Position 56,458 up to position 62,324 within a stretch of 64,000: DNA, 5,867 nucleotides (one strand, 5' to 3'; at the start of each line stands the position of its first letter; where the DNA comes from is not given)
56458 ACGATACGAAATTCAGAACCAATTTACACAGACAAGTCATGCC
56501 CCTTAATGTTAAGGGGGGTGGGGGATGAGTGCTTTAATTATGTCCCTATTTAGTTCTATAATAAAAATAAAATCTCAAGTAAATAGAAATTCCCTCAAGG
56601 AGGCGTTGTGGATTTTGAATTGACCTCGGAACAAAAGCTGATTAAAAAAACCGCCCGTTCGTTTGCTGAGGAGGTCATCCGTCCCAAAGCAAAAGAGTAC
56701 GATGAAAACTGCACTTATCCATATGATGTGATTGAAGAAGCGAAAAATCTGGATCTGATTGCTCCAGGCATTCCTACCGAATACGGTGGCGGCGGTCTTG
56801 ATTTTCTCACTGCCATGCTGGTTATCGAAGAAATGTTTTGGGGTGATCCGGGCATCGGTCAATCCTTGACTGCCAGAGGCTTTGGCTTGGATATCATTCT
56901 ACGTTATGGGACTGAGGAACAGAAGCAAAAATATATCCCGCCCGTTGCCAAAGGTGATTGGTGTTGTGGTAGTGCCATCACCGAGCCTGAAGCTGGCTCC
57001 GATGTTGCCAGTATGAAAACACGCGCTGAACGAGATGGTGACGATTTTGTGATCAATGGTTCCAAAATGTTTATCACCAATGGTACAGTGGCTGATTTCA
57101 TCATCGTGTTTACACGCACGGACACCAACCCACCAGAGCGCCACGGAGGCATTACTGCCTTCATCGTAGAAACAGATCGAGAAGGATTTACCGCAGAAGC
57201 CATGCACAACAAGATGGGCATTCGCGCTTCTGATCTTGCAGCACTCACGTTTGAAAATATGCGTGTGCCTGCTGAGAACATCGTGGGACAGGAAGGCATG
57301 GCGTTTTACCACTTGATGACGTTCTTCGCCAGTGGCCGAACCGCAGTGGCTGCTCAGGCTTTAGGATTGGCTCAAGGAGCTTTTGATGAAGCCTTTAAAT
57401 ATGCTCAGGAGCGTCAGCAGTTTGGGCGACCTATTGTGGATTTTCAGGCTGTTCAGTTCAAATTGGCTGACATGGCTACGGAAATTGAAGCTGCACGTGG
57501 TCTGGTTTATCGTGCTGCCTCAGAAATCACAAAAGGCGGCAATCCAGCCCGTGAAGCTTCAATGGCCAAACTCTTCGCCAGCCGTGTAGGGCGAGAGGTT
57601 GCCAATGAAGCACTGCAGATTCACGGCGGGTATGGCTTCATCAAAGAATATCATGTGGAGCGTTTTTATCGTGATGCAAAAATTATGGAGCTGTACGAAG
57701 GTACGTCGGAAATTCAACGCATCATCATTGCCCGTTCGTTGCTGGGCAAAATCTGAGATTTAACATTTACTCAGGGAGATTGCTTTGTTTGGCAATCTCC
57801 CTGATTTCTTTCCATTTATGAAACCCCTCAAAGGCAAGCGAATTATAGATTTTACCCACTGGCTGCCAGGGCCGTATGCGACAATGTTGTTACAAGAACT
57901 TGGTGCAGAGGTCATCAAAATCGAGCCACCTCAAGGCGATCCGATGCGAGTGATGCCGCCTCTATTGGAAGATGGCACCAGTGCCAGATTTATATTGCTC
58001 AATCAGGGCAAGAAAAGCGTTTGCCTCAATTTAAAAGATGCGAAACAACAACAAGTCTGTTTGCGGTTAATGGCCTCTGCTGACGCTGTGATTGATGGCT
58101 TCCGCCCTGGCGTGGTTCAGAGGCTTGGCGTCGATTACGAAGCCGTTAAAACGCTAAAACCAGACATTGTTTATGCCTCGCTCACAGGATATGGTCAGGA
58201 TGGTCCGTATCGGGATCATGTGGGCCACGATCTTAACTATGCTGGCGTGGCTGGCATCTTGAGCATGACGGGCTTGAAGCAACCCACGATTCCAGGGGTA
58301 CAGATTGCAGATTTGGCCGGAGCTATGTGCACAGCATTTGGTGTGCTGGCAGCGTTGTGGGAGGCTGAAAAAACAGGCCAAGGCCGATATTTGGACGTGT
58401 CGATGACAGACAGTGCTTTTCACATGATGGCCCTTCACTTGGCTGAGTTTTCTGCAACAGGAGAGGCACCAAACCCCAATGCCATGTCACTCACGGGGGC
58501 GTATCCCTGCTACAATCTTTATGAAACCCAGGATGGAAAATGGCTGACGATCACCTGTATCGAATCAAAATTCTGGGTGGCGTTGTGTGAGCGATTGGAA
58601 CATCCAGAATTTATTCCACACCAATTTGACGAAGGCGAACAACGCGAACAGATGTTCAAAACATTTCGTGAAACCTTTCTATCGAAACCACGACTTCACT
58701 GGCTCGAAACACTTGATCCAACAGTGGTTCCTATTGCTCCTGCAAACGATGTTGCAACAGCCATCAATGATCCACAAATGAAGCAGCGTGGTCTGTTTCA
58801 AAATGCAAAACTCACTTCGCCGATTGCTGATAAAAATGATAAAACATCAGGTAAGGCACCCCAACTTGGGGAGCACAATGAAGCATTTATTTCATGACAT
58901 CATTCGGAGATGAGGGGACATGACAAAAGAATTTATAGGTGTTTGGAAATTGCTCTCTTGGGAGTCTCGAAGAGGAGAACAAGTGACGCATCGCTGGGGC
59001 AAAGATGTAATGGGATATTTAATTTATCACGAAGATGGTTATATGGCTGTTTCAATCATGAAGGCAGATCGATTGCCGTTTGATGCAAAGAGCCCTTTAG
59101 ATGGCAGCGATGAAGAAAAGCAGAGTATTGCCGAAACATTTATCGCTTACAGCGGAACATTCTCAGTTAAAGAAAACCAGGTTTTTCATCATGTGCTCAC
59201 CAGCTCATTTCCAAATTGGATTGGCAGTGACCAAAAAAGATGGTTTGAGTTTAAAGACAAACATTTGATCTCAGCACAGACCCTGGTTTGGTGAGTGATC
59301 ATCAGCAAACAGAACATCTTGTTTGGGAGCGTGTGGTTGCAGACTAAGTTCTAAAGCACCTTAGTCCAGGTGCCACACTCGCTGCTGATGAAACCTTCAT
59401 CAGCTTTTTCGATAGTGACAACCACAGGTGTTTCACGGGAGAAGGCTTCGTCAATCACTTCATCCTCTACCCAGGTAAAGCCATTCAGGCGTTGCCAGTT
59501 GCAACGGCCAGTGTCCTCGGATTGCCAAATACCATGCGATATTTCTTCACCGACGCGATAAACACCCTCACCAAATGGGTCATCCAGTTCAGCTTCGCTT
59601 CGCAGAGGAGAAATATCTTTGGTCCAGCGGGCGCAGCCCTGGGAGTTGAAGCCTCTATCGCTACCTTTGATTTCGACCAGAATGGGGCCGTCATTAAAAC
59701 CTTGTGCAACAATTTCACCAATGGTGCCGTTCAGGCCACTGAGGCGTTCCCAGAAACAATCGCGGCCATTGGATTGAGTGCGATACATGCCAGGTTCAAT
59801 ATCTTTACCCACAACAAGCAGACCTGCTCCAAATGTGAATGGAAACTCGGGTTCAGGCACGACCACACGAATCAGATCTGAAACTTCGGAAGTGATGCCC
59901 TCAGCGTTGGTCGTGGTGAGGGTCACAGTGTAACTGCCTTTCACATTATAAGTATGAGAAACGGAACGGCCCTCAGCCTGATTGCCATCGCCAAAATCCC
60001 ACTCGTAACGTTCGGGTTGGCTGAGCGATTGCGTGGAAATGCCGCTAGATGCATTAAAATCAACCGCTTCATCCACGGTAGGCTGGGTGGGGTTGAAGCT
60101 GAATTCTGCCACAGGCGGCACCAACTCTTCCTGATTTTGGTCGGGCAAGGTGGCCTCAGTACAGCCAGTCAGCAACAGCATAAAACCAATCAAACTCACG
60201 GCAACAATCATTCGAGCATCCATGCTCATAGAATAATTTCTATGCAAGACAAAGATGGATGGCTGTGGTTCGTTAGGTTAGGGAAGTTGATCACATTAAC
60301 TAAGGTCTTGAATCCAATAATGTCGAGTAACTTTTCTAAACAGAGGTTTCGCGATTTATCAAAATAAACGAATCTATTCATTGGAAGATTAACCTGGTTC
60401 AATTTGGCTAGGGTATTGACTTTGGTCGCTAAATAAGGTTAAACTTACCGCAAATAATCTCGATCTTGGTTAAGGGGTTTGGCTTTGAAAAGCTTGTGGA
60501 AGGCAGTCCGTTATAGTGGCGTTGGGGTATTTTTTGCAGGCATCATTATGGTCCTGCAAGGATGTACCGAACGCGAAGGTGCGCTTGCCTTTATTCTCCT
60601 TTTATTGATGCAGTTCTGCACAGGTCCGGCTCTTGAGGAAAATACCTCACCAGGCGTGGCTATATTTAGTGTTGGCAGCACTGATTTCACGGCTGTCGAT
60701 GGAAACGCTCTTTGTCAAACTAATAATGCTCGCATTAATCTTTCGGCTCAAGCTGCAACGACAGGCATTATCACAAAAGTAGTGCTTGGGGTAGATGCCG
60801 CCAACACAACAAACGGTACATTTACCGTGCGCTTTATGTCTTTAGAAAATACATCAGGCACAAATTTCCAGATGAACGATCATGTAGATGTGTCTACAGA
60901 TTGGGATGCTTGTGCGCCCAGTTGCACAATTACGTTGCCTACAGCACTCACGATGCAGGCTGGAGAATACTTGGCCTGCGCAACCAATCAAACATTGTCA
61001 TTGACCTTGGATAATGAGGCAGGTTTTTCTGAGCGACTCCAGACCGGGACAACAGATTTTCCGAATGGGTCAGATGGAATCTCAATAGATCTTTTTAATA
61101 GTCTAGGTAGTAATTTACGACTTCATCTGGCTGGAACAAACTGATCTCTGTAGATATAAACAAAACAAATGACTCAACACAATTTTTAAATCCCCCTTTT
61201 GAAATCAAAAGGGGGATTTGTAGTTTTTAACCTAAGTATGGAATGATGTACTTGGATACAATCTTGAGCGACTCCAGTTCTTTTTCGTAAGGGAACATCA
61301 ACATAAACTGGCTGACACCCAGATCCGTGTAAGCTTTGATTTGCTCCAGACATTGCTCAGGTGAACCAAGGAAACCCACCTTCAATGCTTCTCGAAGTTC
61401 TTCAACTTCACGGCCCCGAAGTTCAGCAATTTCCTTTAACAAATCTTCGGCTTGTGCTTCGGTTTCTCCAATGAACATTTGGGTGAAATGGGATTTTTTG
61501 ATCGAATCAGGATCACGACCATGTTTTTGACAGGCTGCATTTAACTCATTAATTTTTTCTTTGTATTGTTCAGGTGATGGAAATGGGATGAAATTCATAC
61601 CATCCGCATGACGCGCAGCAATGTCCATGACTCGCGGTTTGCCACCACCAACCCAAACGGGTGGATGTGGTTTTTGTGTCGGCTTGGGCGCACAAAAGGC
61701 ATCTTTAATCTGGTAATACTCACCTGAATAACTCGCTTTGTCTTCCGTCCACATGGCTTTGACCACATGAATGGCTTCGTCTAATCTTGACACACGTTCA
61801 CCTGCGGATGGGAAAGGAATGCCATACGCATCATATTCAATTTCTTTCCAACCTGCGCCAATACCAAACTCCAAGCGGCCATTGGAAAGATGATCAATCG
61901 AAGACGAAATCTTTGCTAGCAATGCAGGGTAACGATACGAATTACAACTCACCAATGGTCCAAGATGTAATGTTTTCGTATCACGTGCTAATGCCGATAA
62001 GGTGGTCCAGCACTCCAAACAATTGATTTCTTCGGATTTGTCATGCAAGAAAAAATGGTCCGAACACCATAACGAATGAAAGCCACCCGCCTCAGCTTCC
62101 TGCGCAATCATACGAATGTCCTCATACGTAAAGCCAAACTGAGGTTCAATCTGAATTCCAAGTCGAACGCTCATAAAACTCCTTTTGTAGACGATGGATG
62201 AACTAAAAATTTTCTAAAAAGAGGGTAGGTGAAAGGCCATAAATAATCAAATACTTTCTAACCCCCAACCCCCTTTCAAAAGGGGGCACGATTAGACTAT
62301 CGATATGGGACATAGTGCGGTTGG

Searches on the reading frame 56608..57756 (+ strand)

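Call 16: search_protein_families(library=pfam, proteins=[window:56608-57756:+])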
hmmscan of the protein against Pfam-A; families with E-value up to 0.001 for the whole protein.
window:56608-57756:+ (382 aa): 6 families
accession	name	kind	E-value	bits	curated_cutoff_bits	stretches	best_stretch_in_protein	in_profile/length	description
PF00441.29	Acyl-CoA_dh_1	-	7.5e-56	188.9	22.4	1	233-379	4-150/150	Acyl-CoA dehydrogenase, C-terminal domain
PF02771.21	Acyl-CoA_dh_N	-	9.8e-32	110.1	22.9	1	6-117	1-113/113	Acyl-CoA dehydrogenase, N-terminal domain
PF08028.16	Acyl-CoA_dh_2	-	4.2e-29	102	22.7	1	247-367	3-133/134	Acyl-CoA dehydrogenase, C-terminal domain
PF02770.24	Acyl-CoA_dh_M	-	2.1e-28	98.8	33.3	1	123-218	3-97/97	Acyl-CoA dehydrogenase, middle domain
PF11794.13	HpaB_N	-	5.5e-05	23.3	35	1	104-195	127-226/270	4-hydroxyphenylacetate 3-hydroxylase N terminal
PF22924.1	ACOX_C_alpha1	-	0.00011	22.4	27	0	243-379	7-169/169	Acyl-CoA oxidase, C-alpha1 domain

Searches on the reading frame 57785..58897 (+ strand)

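Call 16: search_protein_families(library=pfam, proteins=[window:57785-58897:+])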
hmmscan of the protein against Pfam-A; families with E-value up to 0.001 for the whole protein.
window:57785-58897:+ (370 aa): 1 family
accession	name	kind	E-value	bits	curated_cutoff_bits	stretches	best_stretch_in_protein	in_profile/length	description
PF02515.22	CoA_transf_3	-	4.4e-100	335.8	23.3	1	15-365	1-366/366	CoA-transferase family III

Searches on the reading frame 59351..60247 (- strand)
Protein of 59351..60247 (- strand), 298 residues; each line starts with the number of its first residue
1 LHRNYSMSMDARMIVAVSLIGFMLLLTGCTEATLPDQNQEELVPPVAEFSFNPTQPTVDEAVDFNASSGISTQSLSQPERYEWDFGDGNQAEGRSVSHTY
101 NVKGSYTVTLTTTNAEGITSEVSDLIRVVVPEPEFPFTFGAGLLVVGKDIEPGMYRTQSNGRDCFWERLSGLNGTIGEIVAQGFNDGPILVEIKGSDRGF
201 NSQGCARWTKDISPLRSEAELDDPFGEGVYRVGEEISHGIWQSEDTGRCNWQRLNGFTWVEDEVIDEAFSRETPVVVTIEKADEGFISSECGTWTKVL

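Call 69: search_protein_families(library=pfam, proteins=[window:59351-60247:-], max_evalue=0.00001)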
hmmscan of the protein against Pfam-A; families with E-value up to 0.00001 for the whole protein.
window:59351-60247:- (298 aa): 2 families
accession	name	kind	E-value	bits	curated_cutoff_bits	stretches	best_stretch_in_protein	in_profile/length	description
PF18911.6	PKD_4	-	2.3e-19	69.7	27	1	43-127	2-82/85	PKD domain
PF00801.26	PKD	-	6.7e-12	45.7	23.5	1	76-120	27-73/80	PKD domain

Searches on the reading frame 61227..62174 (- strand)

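Call 69: search_protein_families(library=pfam, proteins=[window:61227-62174:-], max_evalue=0.00001)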
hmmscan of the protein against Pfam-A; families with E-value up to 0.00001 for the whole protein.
window:61227-62174:- (315 aa): 1 family
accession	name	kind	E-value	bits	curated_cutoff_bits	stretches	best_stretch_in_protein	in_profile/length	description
PF00296.26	Bac_luciferase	-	3.9e-62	210.8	27.9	1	15-288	20-313/314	Luciferase-like monooxygenase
